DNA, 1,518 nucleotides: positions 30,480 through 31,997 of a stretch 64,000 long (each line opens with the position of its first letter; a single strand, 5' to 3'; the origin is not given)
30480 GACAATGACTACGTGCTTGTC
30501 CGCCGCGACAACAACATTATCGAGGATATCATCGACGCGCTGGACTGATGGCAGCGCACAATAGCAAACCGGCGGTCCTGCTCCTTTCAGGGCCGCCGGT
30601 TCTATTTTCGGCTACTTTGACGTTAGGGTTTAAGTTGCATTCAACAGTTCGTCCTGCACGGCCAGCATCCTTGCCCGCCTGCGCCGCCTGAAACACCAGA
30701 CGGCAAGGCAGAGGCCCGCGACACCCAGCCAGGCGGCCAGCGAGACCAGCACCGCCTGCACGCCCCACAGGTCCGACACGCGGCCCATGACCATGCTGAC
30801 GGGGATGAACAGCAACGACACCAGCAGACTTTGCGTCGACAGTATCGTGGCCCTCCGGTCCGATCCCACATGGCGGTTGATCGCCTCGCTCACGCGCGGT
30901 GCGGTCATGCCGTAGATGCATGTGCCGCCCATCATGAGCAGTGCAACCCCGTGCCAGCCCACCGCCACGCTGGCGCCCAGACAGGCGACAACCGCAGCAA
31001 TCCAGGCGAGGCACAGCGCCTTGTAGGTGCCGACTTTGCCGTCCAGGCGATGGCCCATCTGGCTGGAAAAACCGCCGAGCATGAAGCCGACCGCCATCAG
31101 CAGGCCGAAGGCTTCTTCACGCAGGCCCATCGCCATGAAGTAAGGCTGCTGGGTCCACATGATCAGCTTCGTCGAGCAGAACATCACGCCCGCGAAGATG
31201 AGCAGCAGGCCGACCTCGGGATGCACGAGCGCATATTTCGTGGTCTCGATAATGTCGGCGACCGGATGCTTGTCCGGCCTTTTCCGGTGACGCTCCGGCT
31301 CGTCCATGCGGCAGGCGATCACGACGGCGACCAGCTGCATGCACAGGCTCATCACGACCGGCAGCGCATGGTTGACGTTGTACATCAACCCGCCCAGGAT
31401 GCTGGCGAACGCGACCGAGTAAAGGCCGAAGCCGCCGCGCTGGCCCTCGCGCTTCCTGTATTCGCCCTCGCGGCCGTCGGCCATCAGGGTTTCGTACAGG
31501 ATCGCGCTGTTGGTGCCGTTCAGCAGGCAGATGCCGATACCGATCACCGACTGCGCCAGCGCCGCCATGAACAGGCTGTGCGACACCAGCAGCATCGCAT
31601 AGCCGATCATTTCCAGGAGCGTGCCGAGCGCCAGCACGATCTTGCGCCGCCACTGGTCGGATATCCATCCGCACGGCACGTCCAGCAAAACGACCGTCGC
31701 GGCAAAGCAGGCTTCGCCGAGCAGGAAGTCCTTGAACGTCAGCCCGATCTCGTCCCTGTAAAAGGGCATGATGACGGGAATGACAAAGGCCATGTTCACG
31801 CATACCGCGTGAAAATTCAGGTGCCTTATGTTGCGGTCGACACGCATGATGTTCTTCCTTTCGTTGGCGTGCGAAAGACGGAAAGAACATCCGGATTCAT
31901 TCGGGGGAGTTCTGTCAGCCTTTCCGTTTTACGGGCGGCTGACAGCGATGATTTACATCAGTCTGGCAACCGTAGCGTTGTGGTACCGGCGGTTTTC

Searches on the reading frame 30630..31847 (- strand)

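Call 39: search_protein_families(library=pfam, proteins=[window:30630-31847:-], max_evalue=0.00001)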
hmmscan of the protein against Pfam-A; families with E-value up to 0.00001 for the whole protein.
window:30630-31847:- (405 aa): 2 families
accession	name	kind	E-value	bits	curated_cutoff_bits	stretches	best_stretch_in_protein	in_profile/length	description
PF07690.21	MFS_1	-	7.6e-23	81.4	33.4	1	19-342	11-338/347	Major Facilitator Superfamily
PF12832.13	MFS_1_like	-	6.4e-06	25.9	25.2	1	59-334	54-337/373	MFS_1 like family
